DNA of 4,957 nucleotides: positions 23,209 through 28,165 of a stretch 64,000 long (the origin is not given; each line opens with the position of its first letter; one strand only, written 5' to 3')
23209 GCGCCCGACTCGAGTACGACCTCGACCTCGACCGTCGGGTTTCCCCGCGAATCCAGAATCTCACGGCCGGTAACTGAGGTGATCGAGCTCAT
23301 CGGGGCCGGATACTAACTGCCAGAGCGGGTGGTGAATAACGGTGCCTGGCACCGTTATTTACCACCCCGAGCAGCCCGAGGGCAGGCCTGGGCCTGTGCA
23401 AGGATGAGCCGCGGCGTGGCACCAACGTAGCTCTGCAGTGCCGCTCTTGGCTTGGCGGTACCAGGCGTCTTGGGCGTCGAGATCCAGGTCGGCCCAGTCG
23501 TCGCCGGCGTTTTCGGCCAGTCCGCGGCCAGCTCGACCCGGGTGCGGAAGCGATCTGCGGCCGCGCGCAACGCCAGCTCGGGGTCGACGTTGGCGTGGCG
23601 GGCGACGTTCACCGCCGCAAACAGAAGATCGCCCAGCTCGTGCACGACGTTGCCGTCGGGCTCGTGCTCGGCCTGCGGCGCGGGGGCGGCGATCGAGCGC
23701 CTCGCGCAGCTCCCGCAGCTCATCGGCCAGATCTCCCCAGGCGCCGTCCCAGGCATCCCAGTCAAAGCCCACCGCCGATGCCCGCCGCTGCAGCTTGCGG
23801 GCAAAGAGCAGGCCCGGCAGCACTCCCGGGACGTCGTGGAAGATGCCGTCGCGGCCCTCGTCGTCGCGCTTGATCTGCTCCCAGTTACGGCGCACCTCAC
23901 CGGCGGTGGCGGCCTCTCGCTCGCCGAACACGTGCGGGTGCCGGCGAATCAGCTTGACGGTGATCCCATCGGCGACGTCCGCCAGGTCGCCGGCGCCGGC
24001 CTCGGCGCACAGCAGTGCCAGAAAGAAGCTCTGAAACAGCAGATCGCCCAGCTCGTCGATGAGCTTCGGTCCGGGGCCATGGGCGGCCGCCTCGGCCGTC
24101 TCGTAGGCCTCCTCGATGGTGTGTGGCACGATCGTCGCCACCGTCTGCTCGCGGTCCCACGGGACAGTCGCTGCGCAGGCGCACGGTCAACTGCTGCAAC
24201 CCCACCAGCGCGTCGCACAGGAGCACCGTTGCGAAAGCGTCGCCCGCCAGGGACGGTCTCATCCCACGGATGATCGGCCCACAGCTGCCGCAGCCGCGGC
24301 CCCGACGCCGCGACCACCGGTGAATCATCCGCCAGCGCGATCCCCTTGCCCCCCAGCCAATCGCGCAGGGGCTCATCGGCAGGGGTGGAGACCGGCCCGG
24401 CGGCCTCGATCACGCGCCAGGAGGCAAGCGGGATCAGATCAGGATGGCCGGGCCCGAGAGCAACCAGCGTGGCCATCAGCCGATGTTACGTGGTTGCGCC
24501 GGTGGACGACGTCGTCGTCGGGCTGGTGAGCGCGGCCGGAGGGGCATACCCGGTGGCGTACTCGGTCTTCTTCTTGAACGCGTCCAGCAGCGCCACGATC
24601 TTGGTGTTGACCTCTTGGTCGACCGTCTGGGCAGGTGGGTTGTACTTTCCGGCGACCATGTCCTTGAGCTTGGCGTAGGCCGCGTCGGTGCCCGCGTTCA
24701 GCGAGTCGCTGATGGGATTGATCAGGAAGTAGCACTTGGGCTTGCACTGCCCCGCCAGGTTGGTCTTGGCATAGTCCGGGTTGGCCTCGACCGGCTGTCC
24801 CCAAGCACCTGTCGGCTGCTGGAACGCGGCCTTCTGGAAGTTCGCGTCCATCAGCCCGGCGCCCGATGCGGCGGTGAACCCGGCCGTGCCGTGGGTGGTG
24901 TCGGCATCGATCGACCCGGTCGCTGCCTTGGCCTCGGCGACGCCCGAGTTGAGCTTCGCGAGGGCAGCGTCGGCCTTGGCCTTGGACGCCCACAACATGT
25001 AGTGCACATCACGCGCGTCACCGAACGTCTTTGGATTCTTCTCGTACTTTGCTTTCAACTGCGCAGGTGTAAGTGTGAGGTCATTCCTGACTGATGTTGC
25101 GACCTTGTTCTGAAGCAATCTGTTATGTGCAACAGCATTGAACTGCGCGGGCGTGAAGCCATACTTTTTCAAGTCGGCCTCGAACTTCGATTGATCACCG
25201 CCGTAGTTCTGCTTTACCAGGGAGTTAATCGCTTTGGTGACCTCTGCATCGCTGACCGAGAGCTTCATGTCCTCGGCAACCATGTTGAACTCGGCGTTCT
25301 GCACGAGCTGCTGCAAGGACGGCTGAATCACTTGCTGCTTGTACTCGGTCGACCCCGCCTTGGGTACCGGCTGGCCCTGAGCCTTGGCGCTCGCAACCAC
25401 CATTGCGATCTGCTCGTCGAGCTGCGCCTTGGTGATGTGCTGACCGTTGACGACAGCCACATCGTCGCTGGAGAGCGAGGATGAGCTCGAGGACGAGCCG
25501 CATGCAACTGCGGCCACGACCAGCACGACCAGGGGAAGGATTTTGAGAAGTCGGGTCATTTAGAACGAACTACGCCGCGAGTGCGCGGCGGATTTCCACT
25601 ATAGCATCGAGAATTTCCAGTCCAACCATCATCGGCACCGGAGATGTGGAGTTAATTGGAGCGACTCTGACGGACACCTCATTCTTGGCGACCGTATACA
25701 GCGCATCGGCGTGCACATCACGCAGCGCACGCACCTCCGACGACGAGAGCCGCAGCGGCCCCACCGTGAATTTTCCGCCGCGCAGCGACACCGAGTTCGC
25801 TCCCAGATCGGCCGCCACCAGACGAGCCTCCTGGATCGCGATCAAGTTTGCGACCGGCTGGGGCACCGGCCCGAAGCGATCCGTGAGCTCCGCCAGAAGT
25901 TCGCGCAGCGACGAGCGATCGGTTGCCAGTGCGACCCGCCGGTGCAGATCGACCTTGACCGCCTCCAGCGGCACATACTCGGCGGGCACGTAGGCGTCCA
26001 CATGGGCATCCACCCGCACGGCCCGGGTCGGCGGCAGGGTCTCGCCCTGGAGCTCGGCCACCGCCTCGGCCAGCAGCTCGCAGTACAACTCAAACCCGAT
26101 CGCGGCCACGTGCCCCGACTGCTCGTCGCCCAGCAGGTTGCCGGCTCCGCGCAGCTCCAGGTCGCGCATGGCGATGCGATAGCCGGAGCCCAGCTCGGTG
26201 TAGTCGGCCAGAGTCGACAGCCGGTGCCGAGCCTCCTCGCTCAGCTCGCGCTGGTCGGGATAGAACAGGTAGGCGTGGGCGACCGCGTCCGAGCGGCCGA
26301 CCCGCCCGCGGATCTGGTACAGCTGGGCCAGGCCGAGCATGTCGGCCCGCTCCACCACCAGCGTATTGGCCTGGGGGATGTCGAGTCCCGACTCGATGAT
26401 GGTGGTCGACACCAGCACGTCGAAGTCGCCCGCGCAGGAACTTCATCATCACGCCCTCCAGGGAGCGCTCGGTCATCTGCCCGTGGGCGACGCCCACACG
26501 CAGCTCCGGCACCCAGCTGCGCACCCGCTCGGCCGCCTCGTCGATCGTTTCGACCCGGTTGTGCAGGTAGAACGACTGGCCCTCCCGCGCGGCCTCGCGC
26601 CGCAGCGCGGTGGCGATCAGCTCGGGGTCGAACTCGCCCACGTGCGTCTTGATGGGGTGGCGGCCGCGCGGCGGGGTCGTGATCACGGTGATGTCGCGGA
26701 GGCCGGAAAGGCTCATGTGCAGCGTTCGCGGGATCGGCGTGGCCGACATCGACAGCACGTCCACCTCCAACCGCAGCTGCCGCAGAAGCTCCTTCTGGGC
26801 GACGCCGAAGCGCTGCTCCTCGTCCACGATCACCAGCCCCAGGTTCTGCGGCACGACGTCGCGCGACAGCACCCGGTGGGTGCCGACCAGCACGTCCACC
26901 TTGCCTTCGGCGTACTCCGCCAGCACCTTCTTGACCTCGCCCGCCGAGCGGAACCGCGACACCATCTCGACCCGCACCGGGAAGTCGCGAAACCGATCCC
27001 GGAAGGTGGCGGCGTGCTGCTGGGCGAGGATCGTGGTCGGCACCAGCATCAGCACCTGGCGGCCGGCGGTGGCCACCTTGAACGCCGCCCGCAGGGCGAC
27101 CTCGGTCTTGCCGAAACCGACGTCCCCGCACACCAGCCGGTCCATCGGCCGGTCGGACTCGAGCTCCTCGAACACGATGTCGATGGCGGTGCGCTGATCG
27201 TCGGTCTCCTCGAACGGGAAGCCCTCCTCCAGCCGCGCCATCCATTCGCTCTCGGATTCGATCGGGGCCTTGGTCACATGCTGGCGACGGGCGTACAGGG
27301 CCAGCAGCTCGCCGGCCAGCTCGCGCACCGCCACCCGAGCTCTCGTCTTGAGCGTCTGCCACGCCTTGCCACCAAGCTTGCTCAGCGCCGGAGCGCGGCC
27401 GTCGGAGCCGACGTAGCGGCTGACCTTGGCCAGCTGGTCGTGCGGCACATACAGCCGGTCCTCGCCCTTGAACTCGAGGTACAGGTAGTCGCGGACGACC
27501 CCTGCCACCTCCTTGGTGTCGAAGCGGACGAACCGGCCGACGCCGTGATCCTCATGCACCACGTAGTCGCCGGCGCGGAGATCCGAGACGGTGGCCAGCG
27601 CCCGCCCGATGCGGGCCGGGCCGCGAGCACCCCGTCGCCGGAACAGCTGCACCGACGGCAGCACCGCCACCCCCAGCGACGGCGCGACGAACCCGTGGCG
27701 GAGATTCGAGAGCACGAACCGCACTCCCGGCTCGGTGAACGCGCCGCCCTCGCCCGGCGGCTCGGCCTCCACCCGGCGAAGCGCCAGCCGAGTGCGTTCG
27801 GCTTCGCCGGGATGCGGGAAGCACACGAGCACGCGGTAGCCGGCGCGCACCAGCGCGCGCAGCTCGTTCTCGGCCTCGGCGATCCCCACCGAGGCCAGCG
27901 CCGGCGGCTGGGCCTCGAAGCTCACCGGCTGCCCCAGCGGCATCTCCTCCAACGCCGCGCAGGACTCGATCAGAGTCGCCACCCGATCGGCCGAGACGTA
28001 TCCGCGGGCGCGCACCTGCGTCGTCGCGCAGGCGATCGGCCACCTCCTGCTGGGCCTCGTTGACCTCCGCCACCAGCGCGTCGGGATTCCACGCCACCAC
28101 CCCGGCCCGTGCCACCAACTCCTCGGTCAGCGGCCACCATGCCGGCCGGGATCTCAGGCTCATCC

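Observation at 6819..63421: Six copies of a conserved AT-rich 31-33 bp palindrome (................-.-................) at gene ends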

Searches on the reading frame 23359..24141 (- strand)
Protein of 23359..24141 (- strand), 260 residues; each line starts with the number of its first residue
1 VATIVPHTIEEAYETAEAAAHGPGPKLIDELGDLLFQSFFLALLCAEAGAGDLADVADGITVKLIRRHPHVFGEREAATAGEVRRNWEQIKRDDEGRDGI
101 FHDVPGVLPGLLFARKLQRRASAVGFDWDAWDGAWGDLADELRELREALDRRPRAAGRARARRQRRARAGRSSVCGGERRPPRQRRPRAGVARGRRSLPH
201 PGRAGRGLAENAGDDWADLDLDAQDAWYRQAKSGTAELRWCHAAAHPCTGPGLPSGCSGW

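Call 39: search_protein_families(library=pfam, proteins=[window:23359-24141:-], max_evalue=0.001)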
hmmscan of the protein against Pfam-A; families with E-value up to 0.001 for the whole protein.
window:23359-24141:- (260 aa): 1 family
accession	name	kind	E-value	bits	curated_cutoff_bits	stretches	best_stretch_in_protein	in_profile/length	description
PF03819.22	MazG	-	8.8e-20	71.2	22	1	3-72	5-74/74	MazG nucleotide pyrophosphohydrolase domain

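Call 63: find_homologous_proteins(query=window:23359-24141:-, max_evalue=1e-20)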
Query window:23359-24141:- (260 aa): 5112 proteins with E <= 1e-20 among 8000 candidates; the best 120 are listed.
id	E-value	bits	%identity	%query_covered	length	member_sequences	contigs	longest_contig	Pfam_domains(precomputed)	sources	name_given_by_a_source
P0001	1.0e-127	444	99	80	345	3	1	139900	PF03819.23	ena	-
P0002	4.5e-97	343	72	90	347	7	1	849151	PF03819.23,PF01503.23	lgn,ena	-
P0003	6.1e-93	330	72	90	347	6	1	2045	PF03819.23,PF01503.23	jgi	jgi:MazG family protein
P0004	6.9e-92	326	70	90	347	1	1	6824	PF03819.23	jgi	jgi:MazG family protein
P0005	4.5e-89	317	67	91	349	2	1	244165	PF03819.23,PF01503.23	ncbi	-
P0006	1.6e-88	315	67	89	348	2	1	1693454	PF03819.23,PF01503.23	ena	-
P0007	4.9e-88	313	65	91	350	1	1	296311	PF03819.23,PF01503.23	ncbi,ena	-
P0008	8.7e-86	306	65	90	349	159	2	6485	PF03819.23,PF01503.23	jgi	jgi:nucleoside triphosphate diphosphatase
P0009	2.0e-85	305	65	91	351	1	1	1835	PF03819.23,PF01503.23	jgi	jgi:nucleoside triphosphate diphosphatase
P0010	2.0e-85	305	65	90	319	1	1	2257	PF03819.23,PF01503.23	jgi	jgi:MazG family protein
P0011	2.1e-85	305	63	91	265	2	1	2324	PF03819.23,PF01503.23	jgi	jgi:MazG family protein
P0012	2.2e-85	305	65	90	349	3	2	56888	PF03819.23,PF01503.23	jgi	jgi:MazG family protein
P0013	2.5e-85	305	77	77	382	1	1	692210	PF03819.23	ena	-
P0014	2.8e-85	304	65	90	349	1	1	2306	PF03819.23,PF01503.23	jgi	jgi:MazG family protein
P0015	4.1e-85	304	66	90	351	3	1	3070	PF03819.23,PF01503.23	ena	-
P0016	1.5e-84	302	64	90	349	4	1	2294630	PF03819.23,PF01503.23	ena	-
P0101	1.3e-70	256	58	90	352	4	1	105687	PF03819.23,PF00590.26,PF01503.23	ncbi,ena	ncbi:MAG TPA: nucleoside triphosphate pyrophosphohydrolase [Gaiellales bacterium]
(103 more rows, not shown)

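Call 64: find_encoding_contigs(protein=P0001, flank=10000, max_places=3)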
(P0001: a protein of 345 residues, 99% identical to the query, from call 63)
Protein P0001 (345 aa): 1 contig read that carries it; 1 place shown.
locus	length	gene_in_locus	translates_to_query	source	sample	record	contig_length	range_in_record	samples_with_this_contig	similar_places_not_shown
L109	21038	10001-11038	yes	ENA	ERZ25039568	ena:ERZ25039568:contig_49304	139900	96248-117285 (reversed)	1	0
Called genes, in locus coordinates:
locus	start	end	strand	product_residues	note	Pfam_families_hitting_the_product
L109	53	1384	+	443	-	PF00483:NTP_transferase, PF01128:IspD, PF12804:NTP_transf_3, PF00132:Hexapep (faint), PF25087:GMPPB_C (weak)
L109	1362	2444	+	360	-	PF13793:Pribosyltran_N, PF00156:Pribosyltran, PF14572:Pribosyl_synth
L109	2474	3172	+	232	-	PF01386:Ribosomal_L25p, PF14693:Ribosomal_TL5_C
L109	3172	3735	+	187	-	PF01195:Pept_tRNA_hydro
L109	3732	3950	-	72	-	-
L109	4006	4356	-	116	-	-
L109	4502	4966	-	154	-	-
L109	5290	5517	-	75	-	-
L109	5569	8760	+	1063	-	PF17757:UvrB_inter, PF02559:CarD_TRCF_RID, PF04851:ResIII, PF00270:DEAD, PF00271:Helicase_C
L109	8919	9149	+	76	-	PF13623:SurA_N_2 (weak), PF13624:SurA_N_3 (weak)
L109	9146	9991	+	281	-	PF13624:SurA_N_3, PF13145:Rotamase_2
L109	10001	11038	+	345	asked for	PF03819:MazG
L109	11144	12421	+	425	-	PF03952:Enolase_N, PF00113:Enolase_C, PF13378:MR_MLE_C (weak)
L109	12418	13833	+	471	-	PF00224:PK, PF02887:PK_C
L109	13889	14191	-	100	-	-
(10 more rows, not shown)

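Call 65: find_encoding_contigs(protein=P0002, flank=10000, max_places=3)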
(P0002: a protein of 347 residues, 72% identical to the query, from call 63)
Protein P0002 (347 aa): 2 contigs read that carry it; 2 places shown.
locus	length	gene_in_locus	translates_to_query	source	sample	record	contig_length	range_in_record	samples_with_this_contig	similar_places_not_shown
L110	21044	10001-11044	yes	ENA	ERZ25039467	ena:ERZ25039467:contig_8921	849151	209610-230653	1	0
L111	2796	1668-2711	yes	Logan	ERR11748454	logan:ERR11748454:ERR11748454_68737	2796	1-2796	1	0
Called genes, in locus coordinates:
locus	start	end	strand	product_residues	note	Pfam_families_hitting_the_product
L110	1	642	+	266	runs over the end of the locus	-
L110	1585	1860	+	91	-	-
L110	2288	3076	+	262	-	-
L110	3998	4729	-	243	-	-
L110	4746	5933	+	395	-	-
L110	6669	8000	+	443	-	-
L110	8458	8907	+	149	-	PF03461:TRCF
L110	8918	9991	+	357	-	PF13623:SurA_N_2, PF13624:SurA_N_3, PF09312:SurA_N, PF13145:Rotamase_2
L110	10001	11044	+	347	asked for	PF01503:PRA-PH (faint), PF03819:MazG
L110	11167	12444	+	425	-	PF03952:Enolase_N, PF00113:Enolase_C, PF13378:MR_MLE_C (weak), PF07476:MAAL_C (weak)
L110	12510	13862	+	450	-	PF00224:PK, PF02887:PK_C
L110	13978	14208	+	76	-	-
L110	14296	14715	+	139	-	PF04417:DUF501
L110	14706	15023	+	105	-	-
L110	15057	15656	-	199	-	-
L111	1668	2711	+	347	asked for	PF01503:PRA-PH (faint), PF03819:MazG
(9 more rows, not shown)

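Call 66: find_encoding_contigs(protein=P0013, flank=10000, max_places=3)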
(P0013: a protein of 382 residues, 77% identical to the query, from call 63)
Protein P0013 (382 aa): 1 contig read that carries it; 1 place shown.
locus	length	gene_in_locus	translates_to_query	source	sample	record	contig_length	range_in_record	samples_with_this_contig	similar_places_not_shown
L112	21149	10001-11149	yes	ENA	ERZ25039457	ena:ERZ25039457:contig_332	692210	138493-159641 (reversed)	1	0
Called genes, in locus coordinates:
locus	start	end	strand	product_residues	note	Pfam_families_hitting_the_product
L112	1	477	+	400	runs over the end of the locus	PF00483:NTP_transferase, PF01128:IspD, PF12804:NTP_transf_3, PF00132:Hexapep (faint)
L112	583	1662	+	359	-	PF13793:Pribosyltran_N, PF00156:Pribosyltran, PF14572:Pribosyl_synth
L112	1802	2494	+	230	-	PF01386:Ribosomal_L25p, PF14693:Ribosomal_TL5_C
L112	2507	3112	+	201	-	PF01195:Pept_tRNA_hydro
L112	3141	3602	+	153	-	-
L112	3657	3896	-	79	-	-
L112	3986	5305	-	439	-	PF01546:Peptidase_M20, PF07687:M20_dimer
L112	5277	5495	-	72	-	-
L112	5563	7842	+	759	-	PF17757:UvrB_inter, PF02559:CarD_TRCF_RID, PF00270:DEAD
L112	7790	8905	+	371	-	PF00271:Helicase_C, PF03461:TRCF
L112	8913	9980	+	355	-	PF13623:SurA_N_2, PF13624:SurA_N_3, PF13145:Rotamase_2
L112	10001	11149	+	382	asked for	PF03819:MazG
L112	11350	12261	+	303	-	PF03952:Enolase_N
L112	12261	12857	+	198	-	PF00113:Enolase_C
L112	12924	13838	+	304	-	PF00224:PK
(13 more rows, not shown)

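Call 67: find_encoding_contigs(protein=P0005, flank=10000, max_places=2)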
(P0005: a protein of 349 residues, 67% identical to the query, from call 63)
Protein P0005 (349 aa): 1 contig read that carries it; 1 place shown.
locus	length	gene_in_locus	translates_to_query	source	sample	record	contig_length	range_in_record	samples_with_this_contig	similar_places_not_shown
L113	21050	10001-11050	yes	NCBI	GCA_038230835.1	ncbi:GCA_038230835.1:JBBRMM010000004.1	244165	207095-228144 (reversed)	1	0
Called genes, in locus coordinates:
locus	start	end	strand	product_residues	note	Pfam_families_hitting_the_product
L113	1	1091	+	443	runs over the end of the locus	PF00483:NTP_transferase, PF01128:IspD, PF12804:NTP_transf_3, PF00132:Hexapep (faint), PF25087:GMPPB_C (faint)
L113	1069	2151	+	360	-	PF13793:Pribosyltran_N, PF00156:Pribosyltran, PF14572:Pribosyl_synth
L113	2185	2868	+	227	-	PF01386:Ribosomal_L25p, PF14693:Ribosomal_TL5_C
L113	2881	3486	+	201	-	PF01195:Pept_tRNA_hydro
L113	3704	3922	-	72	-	-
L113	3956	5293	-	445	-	PF01546:Peptidase_M20, PF07687:M20_dimer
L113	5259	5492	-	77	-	-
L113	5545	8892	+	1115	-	PF17757:UvrB_inter, PF02559:CarD_TRCF_RID, PF00270:DEAD, PF04851:ResIII, PF00271:Helicase_C, PF03461:TRCF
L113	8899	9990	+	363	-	PF13624:SurA_N_3, PF13145:Rotamase_2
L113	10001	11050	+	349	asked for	PF01503:PRA-PH (faint), PF03819:MazG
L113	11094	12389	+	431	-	PF03952:Enolase_N, PF00113:Enolase_C, PF13378:MR_MLE_C (weak)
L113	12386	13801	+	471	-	PF00224:PK, PF03328:HpcH_HpaI (faint), PF02887:PK_C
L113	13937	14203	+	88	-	PF04977:DivIC (weak)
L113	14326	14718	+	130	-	PF04417:DUF501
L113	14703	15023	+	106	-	-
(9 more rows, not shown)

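Call 68: find_encoding_contigs(protein=P0006, flank=10000, max_places=2)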
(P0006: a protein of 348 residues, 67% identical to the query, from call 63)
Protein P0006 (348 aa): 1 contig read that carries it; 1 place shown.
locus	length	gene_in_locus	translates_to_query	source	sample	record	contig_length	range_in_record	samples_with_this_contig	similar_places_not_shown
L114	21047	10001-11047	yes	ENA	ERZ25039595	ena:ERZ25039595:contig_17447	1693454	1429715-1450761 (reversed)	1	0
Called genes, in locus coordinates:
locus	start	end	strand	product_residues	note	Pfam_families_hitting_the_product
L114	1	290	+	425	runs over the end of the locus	PF00483:NTP_transferase, PF01128:IspD (weak), PF12804:NTP_transf_3, PF00132:Hexapep (faint), PF25084:LbH_EIF2B (faint), PF25087:GMPPB_C (weak)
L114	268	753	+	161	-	PF13793:Pribosyltran_N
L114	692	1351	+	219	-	PF00156:Pribosyltran, PF14572:Pribosyl_synth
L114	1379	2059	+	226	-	-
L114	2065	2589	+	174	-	PF01195:Pept_tRNA_hydro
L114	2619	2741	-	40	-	-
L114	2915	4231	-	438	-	PF01546:Peptidase_M20, PF07687:M20_dimer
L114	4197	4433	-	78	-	-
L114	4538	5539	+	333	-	PF13650:Asp_protease_2, PF13975:gag-asp_proteas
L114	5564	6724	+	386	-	PF17757:UvrB_inter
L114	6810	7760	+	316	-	PF02559:CarD_TRCF_RID, PF00270:DEAD, PF04851:ResIII (weak)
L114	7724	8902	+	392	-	PF00271:Helicase_C, PF03461:TRCF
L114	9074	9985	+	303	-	PF13624:SurA_N_3 (weak), PF13145:Rotamase_2 (weak)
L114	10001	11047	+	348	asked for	PF01503:PRA-PH (faint), PF03819:MazG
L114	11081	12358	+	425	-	PF03952:Enolase_N, PF00113:Enolase_C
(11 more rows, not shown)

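Call 69: find_encoding_contigs(protein=P0016, flank=10000, max_places=2)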
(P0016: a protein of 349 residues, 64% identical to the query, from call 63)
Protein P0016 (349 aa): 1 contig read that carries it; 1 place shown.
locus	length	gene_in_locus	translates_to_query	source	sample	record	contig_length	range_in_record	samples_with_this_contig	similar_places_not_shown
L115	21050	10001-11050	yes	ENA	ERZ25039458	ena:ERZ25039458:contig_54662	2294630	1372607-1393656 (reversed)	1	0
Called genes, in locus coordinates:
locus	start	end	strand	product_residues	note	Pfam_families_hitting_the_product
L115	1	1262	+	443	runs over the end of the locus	PF00483:NTP_transferase, PF01128:IspD, PF12804:NTP_transf_3, PF00132:Hexapep (weak), PF14602:Hexapep_2 (faint), PF25087:GMPPB_C (weak), PF00132:Hexapep (weak)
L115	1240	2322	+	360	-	PF13793:Pribosyltran_N, PF00156:Pribosyltran, PF14572:Pribosyl_synth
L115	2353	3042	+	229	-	PF01386:Ribosomal_L25p, PF14693:Ribosomal_TL5_C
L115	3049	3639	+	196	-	PF01195:Pept_tRNA_hydro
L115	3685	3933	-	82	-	-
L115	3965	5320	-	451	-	PF01546:Peptidase_M20, PF07687:M20_dimer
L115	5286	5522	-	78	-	-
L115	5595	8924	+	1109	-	PF17757:UvrB_inter, PF02559:CarD_TRCF_RID, PF00270:DEAD, PF04851:ResIII, PF00271:Helicase_C, PF03461:TRCF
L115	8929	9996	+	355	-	PF13623:SurA_N_2 (weak), PF13624:SurA_N_3, PF13145:Rotamase_2 (weak)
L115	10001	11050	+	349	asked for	PF01503:PRA-PH (faint), PF03819:MazG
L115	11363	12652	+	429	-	PF03952:Enolase_N, PF00113:Enolase_C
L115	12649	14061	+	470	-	PF00224:PK, PF03328:HpcH_HpaI (faint), PF02887:PK_C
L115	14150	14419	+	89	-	-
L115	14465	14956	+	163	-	PF04417:DUF501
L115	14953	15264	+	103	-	-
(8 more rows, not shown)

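Call 70: find_encoding_contigs(protein=P0101, flank=10000, max_places=2)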
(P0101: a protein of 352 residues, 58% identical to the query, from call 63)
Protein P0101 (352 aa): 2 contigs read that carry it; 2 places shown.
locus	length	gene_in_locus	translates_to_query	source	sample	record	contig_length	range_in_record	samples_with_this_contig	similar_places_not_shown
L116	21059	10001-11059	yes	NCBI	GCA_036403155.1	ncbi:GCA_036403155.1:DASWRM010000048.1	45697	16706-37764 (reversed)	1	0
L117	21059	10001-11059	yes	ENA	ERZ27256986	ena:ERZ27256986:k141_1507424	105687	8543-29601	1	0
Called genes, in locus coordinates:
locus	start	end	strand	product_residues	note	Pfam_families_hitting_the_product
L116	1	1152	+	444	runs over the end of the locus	PF00483:NTP_transferase, PF01128:IspD, PF12804:NTP_transf_3, PF00132:Hexapep (faint), PF25084:LbH_EIF2B (faint), PF25087:GMPPB_C (weak)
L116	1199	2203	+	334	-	PF13793:Pribosyltran_N, PF00156:Pribosyltran, PF14572:Pribosyl_synth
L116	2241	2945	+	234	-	PF01386:Ribosomal_L25p, PF14693:Ribosomal_TL5_C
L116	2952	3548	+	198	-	PF01195:Pept_tRNA_hydro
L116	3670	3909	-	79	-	-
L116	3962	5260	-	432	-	PF01546:Peptidase_M20, PF07687:M20_dimer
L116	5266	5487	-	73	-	-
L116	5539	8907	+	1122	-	PF17757:UvrB_inter, PF02559:CarD_TRCF_RID, PF00270:DEAD, PF04851:ResIII (weak), PF00271:Helicase_C, PF03461:TRCF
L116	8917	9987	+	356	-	PF13623:SurA_N_2 (weak), PF13624:SurA_N_3, PF13145:Rotamase_2, PF00639:Rotamase (weak)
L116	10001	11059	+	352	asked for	PF00590:TP_methylase (faint), PF01503:PRA-PH (weak), PF03819:MazG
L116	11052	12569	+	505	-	PF08448:PAS_4, PF08447:PAS_3, PF07730:HisKA_3, PF02518:HATPase_c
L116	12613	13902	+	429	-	PF03952:Enolase_N, PF00113:Enolase_C, PF13378:MR_MLE_C (weak)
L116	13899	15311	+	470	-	PF00224:PK, PF02887:PK_C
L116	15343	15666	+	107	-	PF04977:DivIC (weak)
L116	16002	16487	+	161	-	PF04417:DUF501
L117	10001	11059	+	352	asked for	PF00590:TP_methylase (faint), PF01503:PRA-PH (weak), PF03819:MazG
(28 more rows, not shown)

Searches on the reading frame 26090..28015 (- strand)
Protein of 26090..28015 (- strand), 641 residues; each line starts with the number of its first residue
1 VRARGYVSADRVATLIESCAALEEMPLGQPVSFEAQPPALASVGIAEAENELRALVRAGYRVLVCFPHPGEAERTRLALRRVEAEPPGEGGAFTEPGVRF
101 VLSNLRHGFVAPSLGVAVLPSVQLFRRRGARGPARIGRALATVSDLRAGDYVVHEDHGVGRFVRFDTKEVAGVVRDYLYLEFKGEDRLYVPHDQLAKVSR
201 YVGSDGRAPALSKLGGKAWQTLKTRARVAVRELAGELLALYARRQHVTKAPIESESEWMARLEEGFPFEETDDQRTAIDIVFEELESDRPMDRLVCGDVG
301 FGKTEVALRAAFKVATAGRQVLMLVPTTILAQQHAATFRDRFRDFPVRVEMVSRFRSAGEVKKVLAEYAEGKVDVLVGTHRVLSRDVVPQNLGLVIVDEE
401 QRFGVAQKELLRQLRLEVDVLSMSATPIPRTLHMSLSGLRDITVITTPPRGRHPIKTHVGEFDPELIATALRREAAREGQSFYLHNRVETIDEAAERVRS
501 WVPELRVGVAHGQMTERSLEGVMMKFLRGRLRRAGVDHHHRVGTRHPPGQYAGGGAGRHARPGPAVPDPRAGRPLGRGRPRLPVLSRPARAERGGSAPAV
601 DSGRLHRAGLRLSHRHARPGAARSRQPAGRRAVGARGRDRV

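Call 40: search_protein_families(library=pfam, proteins=[window:26090-28015:-], max_evalue=0.001)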
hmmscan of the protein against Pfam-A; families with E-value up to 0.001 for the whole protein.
window:26090-28015:- (641 aa): 4 families
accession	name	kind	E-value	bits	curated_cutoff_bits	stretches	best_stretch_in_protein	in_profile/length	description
PF00270.35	DEAD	-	2.3e-22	80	26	1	272-432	2-164/167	DEAD/DEAH box helicase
PF02559.22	CarD_TRCF_RID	-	2.1e-19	69.8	23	1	146-202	1-57/57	CarD-like/TRCF RID domain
PF04851.21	ResIII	-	1.5e-08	35.2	22.5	1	271-427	5-162/164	Type III restriction enzyme, res subunit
PF00271.37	Helicase_C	-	0.00097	19.8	23.5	0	471-530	10-65/110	Helicase conserved C-terminal domain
